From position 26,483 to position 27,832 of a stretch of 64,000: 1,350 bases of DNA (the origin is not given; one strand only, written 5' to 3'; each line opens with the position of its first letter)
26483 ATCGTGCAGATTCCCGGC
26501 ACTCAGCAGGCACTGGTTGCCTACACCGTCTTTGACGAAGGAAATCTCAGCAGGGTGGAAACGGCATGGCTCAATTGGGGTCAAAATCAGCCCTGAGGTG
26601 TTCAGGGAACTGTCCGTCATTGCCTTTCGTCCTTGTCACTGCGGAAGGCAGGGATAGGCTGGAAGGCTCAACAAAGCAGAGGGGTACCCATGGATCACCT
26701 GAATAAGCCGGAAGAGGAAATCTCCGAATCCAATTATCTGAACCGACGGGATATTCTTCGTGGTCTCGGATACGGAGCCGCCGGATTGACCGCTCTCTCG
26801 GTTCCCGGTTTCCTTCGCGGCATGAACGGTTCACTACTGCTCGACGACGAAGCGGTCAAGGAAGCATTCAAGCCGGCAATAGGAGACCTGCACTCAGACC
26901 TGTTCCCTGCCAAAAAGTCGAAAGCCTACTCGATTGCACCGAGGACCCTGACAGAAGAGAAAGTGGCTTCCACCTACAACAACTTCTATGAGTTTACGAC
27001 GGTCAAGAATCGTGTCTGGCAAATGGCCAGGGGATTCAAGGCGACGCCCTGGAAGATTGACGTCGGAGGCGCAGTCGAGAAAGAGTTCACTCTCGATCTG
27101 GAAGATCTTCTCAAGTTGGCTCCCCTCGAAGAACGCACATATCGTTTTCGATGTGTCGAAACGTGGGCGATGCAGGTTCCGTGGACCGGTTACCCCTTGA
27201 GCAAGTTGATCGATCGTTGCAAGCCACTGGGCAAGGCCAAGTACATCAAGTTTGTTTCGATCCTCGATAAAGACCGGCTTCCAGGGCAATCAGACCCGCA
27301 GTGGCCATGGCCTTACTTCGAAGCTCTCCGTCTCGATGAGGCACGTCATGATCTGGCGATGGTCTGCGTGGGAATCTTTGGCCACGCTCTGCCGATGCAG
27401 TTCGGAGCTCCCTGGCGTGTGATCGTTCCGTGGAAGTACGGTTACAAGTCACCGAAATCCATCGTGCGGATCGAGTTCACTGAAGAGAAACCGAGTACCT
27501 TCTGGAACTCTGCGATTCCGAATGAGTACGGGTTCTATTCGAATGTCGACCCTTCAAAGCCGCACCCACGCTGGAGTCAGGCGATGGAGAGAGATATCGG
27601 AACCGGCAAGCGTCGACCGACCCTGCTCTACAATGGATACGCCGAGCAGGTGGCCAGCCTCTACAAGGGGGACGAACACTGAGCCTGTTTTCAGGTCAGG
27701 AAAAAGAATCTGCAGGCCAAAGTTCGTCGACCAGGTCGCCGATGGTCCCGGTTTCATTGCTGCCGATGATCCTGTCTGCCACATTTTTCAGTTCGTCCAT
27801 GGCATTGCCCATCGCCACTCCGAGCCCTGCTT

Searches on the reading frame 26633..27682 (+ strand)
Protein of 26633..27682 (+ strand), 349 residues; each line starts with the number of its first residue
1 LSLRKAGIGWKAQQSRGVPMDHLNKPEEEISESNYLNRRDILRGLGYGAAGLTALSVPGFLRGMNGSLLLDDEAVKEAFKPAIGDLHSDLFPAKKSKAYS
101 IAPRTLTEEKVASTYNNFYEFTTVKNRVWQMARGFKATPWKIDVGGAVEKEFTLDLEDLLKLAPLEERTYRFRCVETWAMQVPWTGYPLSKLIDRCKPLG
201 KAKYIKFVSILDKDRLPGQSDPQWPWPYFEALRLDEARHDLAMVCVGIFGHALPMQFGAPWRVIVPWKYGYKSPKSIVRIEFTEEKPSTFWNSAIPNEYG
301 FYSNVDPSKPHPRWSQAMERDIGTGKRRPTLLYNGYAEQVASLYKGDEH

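Call 33: search_protein_families(library=pfam, max_evalue=0.0001, proteins=[window:26633-27682:+])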
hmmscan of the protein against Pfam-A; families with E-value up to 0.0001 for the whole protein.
window:26633-27682:+ (349 aa): 1 family
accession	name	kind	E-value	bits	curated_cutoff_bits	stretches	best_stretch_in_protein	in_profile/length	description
PF00174.25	Oxidored_molyb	-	2e-30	106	24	1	136-291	8-169/169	Oxidoreductase molybdopterin binding domain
